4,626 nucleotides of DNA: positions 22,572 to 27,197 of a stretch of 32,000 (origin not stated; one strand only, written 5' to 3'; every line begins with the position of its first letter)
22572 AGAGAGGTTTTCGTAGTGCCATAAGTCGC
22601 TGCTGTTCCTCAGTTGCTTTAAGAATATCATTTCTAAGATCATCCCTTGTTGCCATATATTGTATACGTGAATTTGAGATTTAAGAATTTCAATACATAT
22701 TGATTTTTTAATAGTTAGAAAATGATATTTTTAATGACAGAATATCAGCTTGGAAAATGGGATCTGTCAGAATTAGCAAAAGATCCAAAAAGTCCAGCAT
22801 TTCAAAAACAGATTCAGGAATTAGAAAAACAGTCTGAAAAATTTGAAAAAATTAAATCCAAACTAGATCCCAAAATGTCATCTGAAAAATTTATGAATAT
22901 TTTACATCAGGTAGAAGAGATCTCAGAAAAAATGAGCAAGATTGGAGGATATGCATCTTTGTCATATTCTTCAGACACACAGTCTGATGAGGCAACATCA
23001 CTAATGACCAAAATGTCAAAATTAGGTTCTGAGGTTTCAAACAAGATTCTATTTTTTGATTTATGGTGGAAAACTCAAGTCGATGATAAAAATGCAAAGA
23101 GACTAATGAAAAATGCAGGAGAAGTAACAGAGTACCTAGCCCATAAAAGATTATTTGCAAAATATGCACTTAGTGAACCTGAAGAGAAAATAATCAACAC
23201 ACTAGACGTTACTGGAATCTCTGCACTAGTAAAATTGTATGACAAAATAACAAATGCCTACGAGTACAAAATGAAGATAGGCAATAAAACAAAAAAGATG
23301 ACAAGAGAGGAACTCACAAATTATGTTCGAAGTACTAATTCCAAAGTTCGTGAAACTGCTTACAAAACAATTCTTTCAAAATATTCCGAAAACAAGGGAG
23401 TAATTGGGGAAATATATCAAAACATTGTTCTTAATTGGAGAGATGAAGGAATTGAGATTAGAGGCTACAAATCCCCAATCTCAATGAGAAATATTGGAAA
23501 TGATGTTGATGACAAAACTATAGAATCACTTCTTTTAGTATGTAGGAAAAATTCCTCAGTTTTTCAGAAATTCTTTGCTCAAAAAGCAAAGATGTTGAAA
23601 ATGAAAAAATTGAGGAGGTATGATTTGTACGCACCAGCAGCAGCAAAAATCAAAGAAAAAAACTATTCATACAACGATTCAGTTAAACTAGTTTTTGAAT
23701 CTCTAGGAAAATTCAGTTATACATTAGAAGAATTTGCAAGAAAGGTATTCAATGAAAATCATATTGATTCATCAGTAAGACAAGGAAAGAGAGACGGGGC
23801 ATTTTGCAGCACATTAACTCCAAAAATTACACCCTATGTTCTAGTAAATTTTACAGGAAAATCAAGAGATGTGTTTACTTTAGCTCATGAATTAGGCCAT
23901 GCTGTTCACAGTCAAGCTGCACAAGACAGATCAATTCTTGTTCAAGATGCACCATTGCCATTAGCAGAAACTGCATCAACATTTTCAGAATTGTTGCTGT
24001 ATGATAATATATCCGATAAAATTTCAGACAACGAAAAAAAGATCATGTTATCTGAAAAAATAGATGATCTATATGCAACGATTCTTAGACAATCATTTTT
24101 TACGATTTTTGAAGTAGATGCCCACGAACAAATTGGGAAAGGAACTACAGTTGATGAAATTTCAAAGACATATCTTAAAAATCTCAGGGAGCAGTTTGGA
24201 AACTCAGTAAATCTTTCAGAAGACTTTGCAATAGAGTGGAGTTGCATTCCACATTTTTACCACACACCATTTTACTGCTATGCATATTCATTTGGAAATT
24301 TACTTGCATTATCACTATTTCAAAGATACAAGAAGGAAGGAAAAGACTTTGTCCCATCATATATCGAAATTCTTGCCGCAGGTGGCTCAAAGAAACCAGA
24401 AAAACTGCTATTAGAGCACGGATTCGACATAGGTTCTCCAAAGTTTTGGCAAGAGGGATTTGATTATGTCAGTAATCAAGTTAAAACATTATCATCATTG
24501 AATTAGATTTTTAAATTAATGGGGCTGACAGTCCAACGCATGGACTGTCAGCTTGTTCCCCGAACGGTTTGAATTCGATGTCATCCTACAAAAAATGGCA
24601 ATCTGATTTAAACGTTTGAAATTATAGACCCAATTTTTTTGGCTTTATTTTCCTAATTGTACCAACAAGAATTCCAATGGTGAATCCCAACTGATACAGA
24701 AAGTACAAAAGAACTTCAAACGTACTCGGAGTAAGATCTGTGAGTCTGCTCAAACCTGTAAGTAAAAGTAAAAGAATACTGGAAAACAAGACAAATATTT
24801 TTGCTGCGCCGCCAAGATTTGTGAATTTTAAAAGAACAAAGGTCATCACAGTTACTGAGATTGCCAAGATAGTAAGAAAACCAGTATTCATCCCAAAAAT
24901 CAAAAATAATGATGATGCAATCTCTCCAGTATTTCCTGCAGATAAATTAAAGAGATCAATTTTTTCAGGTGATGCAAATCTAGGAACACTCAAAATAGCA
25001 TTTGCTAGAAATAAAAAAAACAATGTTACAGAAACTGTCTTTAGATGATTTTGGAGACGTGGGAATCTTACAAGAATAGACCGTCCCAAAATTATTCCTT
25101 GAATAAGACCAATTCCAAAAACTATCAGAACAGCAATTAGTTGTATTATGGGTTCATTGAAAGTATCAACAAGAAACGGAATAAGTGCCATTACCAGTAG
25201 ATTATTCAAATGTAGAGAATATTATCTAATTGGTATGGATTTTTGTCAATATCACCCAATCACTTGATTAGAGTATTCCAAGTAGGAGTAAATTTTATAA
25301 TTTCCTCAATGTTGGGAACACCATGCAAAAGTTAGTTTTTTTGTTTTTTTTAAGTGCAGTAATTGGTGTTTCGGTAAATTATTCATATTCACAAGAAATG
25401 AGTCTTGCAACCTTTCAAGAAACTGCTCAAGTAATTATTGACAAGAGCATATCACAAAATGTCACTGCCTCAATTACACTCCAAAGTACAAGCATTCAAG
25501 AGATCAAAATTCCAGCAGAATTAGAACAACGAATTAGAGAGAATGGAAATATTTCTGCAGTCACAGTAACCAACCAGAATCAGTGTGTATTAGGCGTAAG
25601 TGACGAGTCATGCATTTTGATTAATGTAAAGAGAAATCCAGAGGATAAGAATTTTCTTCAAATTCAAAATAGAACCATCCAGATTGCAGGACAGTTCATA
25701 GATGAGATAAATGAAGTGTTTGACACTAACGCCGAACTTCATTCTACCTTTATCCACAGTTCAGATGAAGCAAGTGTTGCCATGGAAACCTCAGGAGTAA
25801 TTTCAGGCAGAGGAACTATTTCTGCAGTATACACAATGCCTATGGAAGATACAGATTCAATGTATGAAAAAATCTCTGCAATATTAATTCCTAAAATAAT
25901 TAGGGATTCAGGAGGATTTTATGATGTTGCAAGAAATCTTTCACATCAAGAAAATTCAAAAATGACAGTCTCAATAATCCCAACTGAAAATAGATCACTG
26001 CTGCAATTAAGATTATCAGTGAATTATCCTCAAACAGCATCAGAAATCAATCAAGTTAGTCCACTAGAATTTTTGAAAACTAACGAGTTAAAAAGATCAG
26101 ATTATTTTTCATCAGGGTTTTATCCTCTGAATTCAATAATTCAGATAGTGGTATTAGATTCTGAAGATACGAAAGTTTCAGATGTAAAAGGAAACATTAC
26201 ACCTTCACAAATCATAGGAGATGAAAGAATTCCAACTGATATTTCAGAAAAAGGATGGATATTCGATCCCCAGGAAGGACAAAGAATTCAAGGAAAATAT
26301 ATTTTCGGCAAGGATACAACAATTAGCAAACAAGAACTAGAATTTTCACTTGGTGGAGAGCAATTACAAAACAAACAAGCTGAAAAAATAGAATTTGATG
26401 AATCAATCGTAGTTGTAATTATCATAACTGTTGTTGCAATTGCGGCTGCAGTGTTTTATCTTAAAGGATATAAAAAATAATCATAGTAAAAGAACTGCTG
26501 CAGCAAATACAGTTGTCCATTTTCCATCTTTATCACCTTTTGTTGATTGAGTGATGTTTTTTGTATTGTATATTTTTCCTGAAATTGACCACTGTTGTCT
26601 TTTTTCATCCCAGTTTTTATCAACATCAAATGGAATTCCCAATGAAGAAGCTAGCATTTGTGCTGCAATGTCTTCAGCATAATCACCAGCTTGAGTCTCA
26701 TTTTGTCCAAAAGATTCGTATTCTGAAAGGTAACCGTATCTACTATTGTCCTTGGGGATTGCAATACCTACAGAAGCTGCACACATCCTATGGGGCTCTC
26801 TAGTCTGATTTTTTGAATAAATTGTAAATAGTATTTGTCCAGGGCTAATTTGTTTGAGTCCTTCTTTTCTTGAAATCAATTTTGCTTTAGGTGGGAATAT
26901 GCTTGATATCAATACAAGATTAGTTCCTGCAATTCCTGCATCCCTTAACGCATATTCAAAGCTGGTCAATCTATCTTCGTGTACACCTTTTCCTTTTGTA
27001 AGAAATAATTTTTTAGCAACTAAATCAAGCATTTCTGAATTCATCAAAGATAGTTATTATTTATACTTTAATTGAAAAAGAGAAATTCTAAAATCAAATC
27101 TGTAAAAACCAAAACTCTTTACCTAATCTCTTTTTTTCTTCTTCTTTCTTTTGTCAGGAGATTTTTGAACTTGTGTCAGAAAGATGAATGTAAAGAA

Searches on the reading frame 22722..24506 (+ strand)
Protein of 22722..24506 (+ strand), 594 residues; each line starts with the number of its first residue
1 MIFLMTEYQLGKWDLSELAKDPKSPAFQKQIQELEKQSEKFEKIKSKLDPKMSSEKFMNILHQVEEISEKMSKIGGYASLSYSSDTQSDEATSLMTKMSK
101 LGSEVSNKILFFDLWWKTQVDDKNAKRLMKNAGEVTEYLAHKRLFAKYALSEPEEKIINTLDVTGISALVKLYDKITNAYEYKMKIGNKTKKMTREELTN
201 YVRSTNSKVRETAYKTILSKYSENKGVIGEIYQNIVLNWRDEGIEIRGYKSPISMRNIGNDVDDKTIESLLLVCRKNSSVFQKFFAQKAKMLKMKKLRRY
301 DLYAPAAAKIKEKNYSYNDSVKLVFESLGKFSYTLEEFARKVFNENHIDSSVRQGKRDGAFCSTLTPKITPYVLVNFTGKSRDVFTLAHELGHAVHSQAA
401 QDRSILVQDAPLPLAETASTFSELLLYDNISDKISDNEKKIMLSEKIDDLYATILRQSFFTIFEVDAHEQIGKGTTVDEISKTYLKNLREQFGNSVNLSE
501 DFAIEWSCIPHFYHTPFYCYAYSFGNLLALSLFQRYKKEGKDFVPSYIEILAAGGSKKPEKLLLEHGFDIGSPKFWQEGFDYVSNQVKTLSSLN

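Call 11: search_protein_families(library=pfam, proteins=[window:22722-24506:+], max_evalue=0.001)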
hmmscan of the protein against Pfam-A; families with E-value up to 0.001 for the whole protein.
window:22722-24506:+ (594 aa): 2 families
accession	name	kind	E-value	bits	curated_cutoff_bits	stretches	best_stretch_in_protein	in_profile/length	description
PF01432.26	Peptidase_M3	-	2e-47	163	27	1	202-580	3-455/457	Peptidase family M3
PF08439.15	Peptidase_M3_N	-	0.00026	21.6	25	1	119-177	4-65/70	Oligopeptidase F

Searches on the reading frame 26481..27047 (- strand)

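Call 11: search_protein_families(library=pfam, proteins=[window:26481-27047:-], max_evalue=0.001)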
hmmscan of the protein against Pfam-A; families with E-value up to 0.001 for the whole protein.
window:26481-27047:- (188 aa): 1 family
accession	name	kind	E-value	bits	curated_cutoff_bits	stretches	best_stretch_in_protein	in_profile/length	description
PF01862.21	PvlArgDC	-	6.7e-58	195.6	22.7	1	10-186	1-160/161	Pyruvoyl-dependent arginine decarboxylase (PvlArgDC)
